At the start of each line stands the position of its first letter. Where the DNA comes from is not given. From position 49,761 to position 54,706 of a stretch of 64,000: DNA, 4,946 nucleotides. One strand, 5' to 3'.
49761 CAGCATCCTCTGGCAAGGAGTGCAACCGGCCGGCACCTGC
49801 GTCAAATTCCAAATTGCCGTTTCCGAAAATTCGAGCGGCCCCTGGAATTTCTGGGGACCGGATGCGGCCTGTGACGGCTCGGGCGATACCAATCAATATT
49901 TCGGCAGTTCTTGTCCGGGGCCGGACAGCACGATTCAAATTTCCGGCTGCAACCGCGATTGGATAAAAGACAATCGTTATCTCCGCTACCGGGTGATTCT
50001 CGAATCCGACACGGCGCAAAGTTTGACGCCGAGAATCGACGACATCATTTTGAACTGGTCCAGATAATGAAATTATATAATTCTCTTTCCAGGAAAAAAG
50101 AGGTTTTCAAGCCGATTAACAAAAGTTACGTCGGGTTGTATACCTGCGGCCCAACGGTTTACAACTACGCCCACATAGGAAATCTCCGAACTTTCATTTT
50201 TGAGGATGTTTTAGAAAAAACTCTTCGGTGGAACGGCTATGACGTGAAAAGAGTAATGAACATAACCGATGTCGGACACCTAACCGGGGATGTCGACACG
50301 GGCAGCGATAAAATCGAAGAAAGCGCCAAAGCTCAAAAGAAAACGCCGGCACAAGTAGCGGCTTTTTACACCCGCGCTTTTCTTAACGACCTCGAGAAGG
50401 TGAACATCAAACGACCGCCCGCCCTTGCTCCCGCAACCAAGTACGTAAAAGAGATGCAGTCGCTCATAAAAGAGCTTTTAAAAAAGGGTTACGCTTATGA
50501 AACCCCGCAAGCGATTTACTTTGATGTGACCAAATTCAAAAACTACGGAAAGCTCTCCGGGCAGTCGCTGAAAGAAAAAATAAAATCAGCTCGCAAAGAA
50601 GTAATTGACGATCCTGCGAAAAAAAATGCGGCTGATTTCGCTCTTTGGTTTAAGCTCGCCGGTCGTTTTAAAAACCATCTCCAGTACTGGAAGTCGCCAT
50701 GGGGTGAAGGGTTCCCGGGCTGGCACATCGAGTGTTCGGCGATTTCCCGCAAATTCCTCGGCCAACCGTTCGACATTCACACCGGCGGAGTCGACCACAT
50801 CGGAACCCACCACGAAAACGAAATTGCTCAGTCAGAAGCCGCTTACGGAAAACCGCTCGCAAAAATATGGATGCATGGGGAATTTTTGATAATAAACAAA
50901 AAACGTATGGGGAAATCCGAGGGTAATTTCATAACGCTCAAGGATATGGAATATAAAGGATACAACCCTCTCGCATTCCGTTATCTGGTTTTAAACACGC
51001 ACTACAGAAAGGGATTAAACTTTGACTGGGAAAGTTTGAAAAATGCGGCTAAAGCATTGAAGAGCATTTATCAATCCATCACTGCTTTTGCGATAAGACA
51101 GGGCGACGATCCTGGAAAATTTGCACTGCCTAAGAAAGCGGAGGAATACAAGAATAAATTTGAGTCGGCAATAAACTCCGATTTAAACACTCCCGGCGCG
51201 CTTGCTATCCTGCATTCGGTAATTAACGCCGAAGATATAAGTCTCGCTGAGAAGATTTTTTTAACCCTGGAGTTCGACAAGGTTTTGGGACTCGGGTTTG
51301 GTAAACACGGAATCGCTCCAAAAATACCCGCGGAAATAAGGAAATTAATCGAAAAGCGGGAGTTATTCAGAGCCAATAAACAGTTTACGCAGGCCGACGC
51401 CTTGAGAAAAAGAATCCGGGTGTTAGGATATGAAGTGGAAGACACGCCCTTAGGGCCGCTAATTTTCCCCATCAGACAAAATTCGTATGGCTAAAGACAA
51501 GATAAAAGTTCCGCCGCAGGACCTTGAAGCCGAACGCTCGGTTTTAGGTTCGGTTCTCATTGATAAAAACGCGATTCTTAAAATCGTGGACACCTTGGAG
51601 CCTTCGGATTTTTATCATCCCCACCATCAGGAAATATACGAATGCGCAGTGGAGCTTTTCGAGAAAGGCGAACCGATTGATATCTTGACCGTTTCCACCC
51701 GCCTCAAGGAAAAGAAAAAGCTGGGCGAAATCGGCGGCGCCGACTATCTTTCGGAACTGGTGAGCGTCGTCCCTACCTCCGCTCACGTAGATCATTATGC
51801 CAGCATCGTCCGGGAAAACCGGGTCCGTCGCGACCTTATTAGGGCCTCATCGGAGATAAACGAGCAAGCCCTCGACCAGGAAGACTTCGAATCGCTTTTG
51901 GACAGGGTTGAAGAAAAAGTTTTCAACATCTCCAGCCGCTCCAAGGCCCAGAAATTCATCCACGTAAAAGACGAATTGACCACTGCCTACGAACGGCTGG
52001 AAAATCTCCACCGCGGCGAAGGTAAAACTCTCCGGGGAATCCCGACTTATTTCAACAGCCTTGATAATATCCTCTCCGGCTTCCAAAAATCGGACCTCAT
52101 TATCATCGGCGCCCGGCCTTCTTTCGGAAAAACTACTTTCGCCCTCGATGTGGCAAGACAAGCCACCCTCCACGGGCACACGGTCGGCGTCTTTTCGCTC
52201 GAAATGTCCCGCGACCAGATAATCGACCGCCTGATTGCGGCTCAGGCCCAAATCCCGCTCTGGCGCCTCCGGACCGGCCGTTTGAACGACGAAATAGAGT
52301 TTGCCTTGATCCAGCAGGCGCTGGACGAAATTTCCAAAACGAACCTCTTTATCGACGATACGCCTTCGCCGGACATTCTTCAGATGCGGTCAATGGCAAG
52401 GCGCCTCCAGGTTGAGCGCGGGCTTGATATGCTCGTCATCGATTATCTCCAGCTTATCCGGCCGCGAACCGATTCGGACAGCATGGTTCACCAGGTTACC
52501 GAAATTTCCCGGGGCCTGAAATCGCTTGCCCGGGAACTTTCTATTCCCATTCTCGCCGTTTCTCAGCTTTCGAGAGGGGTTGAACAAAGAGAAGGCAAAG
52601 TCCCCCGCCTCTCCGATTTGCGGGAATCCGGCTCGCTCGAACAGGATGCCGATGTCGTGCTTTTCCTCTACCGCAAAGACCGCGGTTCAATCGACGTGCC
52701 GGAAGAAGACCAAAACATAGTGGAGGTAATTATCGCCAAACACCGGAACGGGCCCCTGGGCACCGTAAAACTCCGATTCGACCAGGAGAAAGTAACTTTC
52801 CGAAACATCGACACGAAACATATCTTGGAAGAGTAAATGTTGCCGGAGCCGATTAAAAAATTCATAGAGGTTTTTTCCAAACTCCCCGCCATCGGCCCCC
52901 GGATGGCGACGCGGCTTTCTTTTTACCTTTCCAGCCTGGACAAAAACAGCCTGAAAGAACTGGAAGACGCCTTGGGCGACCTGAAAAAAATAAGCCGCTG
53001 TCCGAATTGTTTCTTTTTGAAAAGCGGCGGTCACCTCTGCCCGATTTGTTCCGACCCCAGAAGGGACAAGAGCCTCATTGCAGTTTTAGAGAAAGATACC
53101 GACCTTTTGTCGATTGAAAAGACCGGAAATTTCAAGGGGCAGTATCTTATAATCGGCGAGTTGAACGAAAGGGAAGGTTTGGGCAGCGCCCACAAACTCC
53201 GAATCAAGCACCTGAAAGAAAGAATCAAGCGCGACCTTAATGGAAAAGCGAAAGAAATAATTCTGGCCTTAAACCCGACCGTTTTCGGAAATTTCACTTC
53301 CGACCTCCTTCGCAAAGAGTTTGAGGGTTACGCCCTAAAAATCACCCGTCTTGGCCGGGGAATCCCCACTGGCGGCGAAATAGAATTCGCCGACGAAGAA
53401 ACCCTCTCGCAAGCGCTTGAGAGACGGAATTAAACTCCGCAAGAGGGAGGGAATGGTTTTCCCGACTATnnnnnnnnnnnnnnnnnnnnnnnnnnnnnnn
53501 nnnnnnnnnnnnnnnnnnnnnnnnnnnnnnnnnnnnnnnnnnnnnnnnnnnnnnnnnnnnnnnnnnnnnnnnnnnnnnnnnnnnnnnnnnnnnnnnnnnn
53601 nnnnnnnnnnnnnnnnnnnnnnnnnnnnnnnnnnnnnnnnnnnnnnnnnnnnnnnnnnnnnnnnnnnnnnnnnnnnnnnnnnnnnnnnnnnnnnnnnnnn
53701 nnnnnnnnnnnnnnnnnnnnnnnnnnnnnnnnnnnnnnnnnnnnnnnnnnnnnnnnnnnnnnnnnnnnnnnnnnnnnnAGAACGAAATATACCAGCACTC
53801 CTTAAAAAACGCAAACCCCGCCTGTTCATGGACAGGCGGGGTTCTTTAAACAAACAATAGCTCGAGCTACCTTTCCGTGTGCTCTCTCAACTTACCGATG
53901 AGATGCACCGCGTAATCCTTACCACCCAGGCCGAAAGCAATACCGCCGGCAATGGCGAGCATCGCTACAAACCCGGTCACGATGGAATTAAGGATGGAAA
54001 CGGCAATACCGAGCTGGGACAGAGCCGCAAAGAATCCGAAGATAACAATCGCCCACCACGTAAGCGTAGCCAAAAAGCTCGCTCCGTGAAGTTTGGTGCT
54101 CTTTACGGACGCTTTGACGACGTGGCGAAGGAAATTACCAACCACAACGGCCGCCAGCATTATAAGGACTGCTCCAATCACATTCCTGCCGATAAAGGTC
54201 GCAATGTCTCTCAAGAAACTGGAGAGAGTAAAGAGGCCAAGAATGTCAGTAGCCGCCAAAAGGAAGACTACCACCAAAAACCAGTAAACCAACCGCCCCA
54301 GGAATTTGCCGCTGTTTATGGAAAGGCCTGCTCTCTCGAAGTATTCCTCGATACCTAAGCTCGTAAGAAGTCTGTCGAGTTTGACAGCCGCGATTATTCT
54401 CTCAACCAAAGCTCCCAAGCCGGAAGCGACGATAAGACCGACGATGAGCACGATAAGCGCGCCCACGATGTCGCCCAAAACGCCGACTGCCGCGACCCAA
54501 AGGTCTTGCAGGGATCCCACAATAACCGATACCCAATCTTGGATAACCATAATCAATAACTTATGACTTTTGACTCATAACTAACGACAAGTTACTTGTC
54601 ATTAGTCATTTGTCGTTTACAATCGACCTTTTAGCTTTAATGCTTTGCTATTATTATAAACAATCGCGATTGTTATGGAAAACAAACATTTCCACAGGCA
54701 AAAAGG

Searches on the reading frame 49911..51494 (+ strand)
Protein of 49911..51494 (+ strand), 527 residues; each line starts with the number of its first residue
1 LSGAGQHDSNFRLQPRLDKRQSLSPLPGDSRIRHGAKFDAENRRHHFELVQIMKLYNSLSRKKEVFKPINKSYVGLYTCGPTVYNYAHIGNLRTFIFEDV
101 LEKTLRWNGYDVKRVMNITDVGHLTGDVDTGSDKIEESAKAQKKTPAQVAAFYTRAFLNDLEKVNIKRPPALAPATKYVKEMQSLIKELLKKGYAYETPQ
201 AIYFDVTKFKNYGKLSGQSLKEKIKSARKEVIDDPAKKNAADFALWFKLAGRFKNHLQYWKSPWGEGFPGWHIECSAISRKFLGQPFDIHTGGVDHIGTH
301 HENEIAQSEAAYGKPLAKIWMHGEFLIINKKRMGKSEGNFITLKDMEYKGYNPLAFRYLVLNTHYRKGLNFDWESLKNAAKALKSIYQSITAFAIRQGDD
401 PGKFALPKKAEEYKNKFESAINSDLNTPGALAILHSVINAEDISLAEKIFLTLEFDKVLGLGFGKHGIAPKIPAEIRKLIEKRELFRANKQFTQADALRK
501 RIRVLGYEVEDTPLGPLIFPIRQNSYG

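Call 71: search_protein_families(library=pfam, proteins=[window:49911-51494:+], max_evalue=0.001)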
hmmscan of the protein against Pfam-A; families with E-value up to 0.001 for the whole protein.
window:49911-51494:+ (527 aa): 6 families
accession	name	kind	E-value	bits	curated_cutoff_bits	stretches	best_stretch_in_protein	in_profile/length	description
PF01406.26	tRNA-synt_1e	-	5e-93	312.2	27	1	66-380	2-300/301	tRNA synthetases class I (C) catalytic domain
PF09334.17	tRNA-synt_1g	-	2.1e-11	43.6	20.1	1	84-210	11-128/391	tRNA synthetases class I (M)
PF01921.24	tRNA-synt_1f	-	5.7e-05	22.6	27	0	292-382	240-331/360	tRNA synthetases class I (K)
PF00750.26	tRNA-synt_1d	-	7.6e-05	22.3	23.3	1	69-184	17-127/349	tRNA synthetases class I (R), catalytic domain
PF23493.1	CysS_C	-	0.00017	22.1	23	1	470-512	2-44/51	Cysteinyl-tRNA ligase anticodon binding domain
PF09190.17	DALR_2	-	0.00025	22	22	0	416-439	1-24/57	DALR domain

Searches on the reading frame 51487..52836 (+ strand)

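Call 71: search_protein_families(library=pfam, proteins=[window:51487-52836:+], max_evalue=0.001)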
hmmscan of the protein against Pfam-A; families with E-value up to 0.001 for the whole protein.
window:51487-52836:+ (449 aa): 3 families
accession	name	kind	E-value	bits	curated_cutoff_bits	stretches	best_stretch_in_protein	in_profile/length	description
PF03796.21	DnaB_C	-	2.6e-94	315.8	27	1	184-440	1-255/255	DnaB-like helicase C terminal domain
PF00772.26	DnaB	-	1.5e-36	125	23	1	9-110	2-103/103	DnaB-like helicase N terminal domain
PF13481.12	AAA_25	-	1e-10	42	27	1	190-361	20-190/195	AAA domain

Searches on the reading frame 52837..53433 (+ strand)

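Call 71: search_protein_families(library=pfam, proteins=[window:52837-53433:+], max_evalue=0.001)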
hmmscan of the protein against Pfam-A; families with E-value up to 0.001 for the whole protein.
window:52837-53433:+ (198 aa): 3 families
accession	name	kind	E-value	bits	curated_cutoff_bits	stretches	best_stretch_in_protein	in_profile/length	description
PF21175.2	RecR_C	-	3.5e-10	39.5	22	1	175-197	1-23/24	RecR, C-terminal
PF21176.3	RecR_HhH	-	3.1e-08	33.7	27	1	7-47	2-42/45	RecR, helix-hairpin-helix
PF13662.12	Toprim_4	-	6.2e-08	33.2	25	1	80-172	2-84/85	Toprim domain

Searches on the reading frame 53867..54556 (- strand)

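Call 71: search_protein_families(library=pfam, proteins=[window:53867-54556:-], max_evalue=0.001)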
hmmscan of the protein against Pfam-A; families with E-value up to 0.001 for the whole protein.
window:53867-54556:- (229 aa): 1 family
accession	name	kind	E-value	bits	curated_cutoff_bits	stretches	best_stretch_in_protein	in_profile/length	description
PF05552.17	MS_channel_1st_1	-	1.5e-08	34.8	22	1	16-63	3-50/50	Mechanosensitive ion channel, conserved TM helix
